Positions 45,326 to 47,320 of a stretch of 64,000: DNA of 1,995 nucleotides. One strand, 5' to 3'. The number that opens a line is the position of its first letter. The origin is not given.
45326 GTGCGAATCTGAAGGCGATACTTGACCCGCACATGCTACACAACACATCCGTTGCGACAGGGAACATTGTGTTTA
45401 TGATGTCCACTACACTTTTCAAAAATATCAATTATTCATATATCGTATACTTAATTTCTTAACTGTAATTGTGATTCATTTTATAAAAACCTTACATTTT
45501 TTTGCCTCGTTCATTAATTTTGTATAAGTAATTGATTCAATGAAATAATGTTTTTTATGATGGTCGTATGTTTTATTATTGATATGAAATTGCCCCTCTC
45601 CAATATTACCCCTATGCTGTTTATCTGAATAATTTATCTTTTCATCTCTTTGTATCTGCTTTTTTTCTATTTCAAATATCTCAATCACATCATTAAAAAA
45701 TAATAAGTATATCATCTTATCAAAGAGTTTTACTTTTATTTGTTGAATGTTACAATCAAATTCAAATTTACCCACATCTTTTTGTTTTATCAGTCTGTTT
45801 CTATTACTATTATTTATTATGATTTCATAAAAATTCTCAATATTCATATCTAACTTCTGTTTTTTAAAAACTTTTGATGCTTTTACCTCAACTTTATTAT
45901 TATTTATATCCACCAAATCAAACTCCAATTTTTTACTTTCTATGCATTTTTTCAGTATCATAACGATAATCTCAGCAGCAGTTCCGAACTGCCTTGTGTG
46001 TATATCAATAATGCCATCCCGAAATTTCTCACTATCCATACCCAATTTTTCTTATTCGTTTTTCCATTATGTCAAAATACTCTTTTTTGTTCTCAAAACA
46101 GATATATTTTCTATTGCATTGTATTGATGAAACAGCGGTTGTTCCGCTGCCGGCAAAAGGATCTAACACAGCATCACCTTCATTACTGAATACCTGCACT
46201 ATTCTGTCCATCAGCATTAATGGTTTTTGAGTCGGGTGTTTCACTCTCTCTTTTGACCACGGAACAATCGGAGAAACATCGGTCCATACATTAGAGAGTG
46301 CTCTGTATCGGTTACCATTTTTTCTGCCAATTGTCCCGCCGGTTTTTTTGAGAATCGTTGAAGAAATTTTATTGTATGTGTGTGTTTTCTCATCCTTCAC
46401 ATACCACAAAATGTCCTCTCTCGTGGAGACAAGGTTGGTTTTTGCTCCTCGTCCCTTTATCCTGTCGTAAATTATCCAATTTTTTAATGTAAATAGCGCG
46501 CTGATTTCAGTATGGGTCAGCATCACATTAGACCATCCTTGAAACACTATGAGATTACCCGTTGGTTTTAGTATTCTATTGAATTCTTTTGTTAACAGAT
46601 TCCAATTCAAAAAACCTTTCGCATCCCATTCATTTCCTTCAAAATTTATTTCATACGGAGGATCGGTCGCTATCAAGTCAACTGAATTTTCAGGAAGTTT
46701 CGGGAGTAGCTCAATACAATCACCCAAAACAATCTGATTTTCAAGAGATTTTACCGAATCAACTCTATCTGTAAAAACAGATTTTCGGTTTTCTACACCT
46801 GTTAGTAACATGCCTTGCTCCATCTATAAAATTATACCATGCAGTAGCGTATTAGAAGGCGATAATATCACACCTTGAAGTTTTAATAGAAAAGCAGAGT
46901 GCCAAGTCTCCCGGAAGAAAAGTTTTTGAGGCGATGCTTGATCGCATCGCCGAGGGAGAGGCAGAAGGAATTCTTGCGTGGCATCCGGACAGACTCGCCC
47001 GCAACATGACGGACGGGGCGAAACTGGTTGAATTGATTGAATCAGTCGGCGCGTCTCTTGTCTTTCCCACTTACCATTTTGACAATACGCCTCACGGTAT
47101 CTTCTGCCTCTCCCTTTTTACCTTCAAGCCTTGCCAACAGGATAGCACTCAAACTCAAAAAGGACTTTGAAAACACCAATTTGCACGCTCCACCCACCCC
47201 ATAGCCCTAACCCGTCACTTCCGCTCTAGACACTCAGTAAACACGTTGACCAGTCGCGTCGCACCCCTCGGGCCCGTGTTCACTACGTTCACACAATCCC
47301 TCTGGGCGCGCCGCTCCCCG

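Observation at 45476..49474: Two further RM systems back-to-back, including a DpnII/Dam-type GATC system with an unusually long MTase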

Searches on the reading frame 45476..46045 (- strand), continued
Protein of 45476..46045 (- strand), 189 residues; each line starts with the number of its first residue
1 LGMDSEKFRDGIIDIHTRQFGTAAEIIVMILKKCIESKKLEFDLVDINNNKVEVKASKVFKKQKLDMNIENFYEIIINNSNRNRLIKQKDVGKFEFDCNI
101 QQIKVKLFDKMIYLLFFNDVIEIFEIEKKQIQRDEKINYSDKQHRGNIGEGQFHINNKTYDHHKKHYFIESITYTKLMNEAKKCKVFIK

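Call 77: search_protein_representatives(alignment_id=A2)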
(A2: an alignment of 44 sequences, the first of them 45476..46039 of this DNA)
Query: 44 sequences, 186 profile positions. Proteins with E-value up to 0.001 (for the whole library): 505; up to 1e-10: 343; up to 1e-30: 140. The best 150 are listed.
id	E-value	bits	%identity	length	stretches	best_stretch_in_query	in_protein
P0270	1.0e-70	253.7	-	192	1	3-184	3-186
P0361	1.7e-67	243.2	-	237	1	3-183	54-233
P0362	2.7e-66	239.3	-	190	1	4-182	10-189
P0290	2.1e-64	233.1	-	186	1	4-182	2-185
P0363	9.6e-64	230.9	-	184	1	3-182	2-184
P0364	1.6e-62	226.9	-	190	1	6-180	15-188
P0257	8.2e-62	224.6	-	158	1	36-183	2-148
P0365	1.2e-60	220.9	-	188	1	3-183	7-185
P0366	4.5e-60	218.9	-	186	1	5-185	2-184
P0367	5.2e-59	215.5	-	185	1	3-183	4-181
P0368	8.5e-59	214.8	-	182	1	5-182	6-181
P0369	4.4e-57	209.2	-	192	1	5-183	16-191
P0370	1.2e-56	207.8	-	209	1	5-182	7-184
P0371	9.0e-56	204.9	-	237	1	3-182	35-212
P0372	1.5e-55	204.2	-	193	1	2-182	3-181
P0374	3.5e-54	199.7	-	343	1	6-183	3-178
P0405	8.3e-47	175.7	-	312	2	2-134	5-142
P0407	1.3e-46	175.1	-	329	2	4-131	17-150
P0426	4.3e-42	160.3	-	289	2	3-138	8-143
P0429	1.4e-41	158.6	-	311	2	3-143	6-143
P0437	3.3e-40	154.2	-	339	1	4-184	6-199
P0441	8.1e-40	152.9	-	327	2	3-133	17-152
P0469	9.0e-35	136.5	-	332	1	7-180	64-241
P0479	7.9e-34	133.4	-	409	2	2-132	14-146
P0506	2.6e-29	118.6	-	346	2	4-134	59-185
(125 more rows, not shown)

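Call 78: search_protein_families(library=pfam, proteins=[P0374, P0405, P0407, P0426, P0429, P0437, P0441, P0469, P0479, P0506], max_evalue=0.001)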
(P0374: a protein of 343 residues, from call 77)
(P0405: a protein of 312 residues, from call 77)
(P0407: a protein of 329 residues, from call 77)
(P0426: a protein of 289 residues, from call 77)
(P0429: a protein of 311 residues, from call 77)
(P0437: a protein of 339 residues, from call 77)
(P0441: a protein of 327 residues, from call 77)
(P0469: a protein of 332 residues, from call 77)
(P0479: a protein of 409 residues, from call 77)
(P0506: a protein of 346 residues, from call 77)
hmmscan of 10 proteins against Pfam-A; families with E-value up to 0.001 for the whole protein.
P0374 (343 aa): 0 families

P0405 (312 aa): 0 families

P0407 (329 aa): 0 families

P0426 (289 aa): 0 families

P0429 (311 aa): 0 families

P0437 (339 aa): 0 families

P0441 (327 aa): 0 families

P0469 (332 aa): 0 families

P0479 (409 aa): 0 families

P0506 (346 aa): 0 families
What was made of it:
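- Tried and rejected: Pfam scans of longer relatives of the 187-aa family, looking for fused domains, found none (call 78).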

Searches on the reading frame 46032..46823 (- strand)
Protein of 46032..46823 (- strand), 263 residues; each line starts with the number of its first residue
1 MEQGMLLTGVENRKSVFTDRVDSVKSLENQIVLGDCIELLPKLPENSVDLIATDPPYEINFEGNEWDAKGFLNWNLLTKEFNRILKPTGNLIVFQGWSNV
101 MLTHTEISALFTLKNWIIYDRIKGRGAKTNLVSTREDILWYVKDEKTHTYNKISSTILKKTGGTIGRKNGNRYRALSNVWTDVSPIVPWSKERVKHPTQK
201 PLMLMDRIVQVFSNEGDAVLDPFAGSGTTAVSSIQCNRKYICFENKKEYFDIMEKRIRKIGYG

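Call 3: search_protein_families(library=pfam, proteins=[window:46032-46823:-], max_evalue=0.1)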
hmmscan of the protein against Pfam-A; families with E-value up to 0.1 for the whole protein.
window:46032-46823:- (263 aa): 4 families
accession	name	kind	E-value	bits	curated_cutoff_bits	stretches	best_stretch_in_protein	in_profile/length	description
PF01555.25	N6_N4_Mtase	-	6.8e-42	144.3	26.7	1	48-255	1-221/221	DNA methylase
PF01170.24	UPF0020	-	3.7e-05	24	22.3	0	41-62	116-136/197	RMKL-like, methyltransferase domain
PF03602.21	Cons_hypoth95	-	7.5e-05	22.9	24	0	215-261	41-88/182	Conserved hypothetical protein 95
PF02086.21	MethyltransfD12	-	0.017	15.3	22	0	204-240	8-45/253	D12 class N6 adenine-specific DNA methyltransferase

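Call 4: search_protein_families(library=ncbifam, proteins=[window:46032-46823:-], max_evalue=0.1)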
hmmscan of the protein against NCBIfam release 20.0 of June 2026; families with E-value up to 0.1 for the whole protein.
window:46032-46823:- (263 aa): 6 families
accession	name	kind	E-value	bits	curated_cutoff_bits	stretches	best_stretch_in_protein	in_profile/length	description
NF008572.0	PRK11524.1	equivalog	8e-40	136.8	292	1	26-258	12-257/294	adenine-specific DNA-methyltransferase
NF050803.1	DnaMtaseCcrMCaul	equivalog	3.2e-27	95.4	830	1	28-260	3-250/350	adenine-specific DNA-methyltransferase CcrM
NF010253.0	PRK13699.1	subfamily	4.6e-24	85.4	244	2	188-258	135-206/226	DNA methyltransferase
TIGR01177.1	TIGR01177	hypoth_equivalog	8.8e-05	22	316.55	1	42-94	243-293/330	TIGR01177 family methyltransferase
NF040721.1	Trm14_Arch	equivalog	0.0046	16.1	280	0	30-100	274-339/370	tRNA (guanine(6)-N2)-methyltransferase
NF043040.1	corrin_prot_MT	hypoth_equivalog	0.093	12.2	180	0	204-259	30-85/216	corrinoid protein-associated methyltransferase CpaM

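Call 14: search_solved_structures(query=window:46032-46823:-, max_evalue=0.001, show_alignments=1)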
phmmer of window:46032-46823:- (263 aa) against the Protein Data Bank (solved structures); distinct sequences matched with E-value up to 0.001: 12.
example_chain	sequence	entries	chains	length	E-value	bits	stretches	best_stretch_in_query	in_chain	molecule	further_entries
1eg2_A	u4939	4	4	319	3.9e-26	95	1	33-255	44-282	MODIFICATION METHYLASE RSRI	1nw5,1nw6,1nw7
1nw8_A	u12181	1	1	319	5.3e-26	94.6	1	33-255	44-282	MODIFICATION METHYLASE RSRI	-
8urk_A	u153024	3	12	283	2.7e-22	82.4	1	41-259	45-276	Methyltransferase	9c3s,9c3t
9c3u_A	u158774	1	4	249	2.9e-22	82.3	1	41-258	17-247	Methyltransferase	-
6pbd_A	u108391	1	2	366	1.4e-19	73.5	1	30-260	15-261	Modification methylase CcrMI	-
5hfj_A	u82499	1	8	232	1.7e-19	73.3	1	34-258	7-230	Adenine specific DNA methyltransferase (DpnA)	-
5hek_A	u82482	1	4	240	1.8e-19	73.2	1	34-258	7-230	Adenine specific DNA methyltransferase (DpnA)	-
1g60_A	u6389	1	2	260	1.3e-17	67.1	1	29-250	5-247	Adenine-specific Methyltransferase MboIIA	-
8s9n_A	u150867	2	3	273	2.9e-16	62.7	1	191-257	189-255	DNA cytosine-N4 methyltransferase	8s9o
8s9m_A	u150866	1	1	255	3.2e-15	59.2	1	191-257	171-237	DNA cytosine-N4 methyltransferase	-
2zie_A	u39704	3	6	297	2.7e-14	56.2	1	174-257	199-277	Putative modification methylase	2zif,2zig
1boo_A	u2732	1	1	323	8.8e-13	51.2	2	30-96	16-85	PROTEIN (N-4 CYTOSINE-SPECIFIC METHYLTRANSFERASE PVU II)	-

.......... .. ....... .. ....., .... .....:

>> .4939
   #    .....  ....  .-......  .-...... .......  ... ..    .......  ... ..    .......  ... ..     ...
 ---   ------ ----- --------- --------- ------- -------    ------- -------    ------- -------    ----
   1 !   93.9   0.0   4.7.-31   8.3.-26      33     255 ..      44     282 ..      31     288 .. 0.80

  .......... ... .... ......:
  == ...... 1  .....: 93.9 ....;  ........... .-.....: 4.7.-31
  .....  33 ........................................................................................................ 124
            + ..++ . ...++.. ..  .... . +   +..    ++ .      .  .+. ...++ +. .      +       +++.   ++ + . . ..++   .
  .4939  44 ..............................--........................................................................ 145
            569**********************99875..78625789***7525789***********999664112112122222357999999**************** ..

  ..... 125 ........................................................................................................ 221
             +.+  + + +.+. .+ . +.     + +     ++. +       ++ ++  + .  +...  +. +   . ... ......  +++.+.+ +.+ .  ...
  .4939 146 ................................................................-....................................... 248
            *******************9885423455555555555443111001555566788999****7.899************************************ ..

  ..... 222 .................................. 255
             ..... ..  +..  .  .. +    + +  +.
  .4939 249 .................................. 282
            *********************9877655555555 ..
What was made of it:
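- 46032..46823 (-): Cassette 3 beta-class DNA methyltransferase (263 aa), predicted to make N6-methyladenine. The best PDB match is M.RsrI at 4e-26 (call 14).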

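Call 29: search_protein_families(library=padloc, proteins=[window:46032-46823:-], max_evalue=0.1)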
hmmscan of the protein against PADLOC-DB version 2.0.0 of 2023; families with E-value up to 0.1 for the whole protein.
window:46032-46823:- (263 aa): 76 families (the best 25 are shown)
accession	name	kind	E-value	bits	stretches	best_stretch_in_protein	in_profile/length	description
PDLC03371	MTase_II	-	9.8e-56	187.1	1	27-259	9-254/260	Type II methyltransferase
PDLC03299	MTase_II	-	5.6e-50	168.5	1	25-258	11-258/296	Type II methyltransferase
PDLC03238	MTase_II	-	5.2e-32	109.4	1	31-259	126-365/428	Type II methyltransferase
PDLC03300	MTase_II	-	5.4e-31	105.8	2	71-258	89-277/302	Type II methyltransferase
PDLC03353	MTase_II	-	1.8e-30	104.4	1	25-258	6-251/260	Type II methyltransferase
PDLC03265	MTase_II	-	3.9e-30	103.4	2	12-127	6-130/333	Type II methyltransferase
PDLC03216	MTase_II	-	5.3e-30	102.6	1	22-260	5-258/364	Type II methyltransferase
PDLC03320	MTase_II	-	8.1e-29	98.7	1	30-260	34-277/289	Type II methyltransferase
PDLC03339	MTase_II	-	6.6e-28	95.6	2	174-258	189-272/399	Type II methyltransferase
PDLC03327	MTase_II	-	9.8e-28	95.3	1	33-250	44-277/319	Type II methyltransferase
PDLC03738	oMTase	-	1.6e-27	94.2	1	23-260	15-268/376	orphan methyltransferase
PDLC03228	MTase_II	-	5.1e-27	93.2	2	182-257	132-205/227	Type II methyltransferase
PDLC03350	MTase_II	-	1.6e-25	88.1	1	27-260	55-298/312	Type II methyltransferase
PDLC03251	MTase_II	-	1.6e-25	87.9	2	196-257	205-266/282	Type II methyltransferase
PDLC03241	MTase_II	-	2.8e-23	80.6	2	191-258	367-434/447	Type II methyltransferase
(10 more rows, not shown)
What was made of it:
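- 46032..46823 (-): It hits PF01555 at E=7e-42 (call 3) and PADLOC MTase_II at 1e-55 (call 29).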

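Call 30: search_protein_families(library=phrogs, proteins=[window:46032-46823:-], max_evalue=0.01)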
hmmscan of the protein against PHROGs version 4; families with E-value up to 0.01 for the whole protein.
window:46032-46823:- (263 aa): 14 families
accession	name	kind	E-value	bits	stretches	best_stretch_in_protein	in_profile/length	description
phrog_67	-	other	3.6e-65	222.4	1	24-259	119-345/743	DNA methyltransferase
phrog_498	-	other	2.3e-27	96.8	1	45-259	220-422/633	DNA methyltransferase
phrog_3008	-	other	1.6e-22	81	1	193-258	147-212/244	DNA methyltransferase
phrog_18293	-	other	6.8e-22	78.7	1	191-259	41-109/119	methyltransferase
phrog_6025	-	other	1.6e-19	71.3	1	24-130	7-119/192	DNA methyltransferase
phrog_8769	-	other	1.5e-13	51.3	1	209-259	5-55/71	methyltransferase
phrog_23148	-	unknown function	3.6e-12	47.6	1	195-259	84-148/165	-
phrog_6952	-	other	3.3e-11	44.4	1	181-258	99-176/181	DNA methyltransferase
phrog_16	-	DNA, RNA and nucleotide metabolism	5.4e-11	42.4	1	177-255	823-907/986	DNA helicase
phrog_12862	-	unknown function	2e-10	41.7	1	29-144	3-115/149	-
phrog_23085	-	unknown function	1.1e-07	32.5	1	191-257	39-105/138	-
phrog_12517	-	unknown function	2.3e-07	31.3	1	204-258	94-148/316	-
phrog_11619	-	other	5e-07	30.4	1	35-105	74-147/186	DNA methyltransferase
phrog_18146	-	other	1.3e-05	25.3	1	205-244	58-98/452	DNA methyltransferase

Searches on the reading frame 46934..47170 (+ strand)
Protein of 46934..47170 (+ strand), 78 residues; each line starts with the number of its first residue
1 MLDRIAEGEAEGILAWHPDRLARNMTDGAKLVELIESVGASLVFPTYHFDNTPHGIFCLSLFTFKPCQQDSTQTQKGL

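Call 3: search_protein_families(library=pfam, proteins=[window:46934-47170:+], max_evalue=0.1)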
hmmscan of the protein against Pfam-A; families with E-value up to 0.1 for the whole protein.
window:46934-47170:+ (78 aa): 1 family
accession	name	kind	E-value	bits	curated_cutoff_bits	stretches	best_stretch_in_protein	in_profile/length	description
PF00239.26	Resolvase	-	1.5e-07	32.1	23.3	1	1-61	55-116/145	Resolvase, N terminal domain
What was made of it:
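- Checked: The resolvase fragment 46934-47170 matches PF00239 positions 55-116 (call 3).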

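Call 4: search_protein_families(library=ncbifam, proteins=[window:46934-47170:+], max_evalue=0.1)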
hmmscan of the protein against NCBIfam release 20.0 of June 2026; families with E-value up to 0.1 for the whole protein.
window:46934-47170:+ (78 aa): 0 families
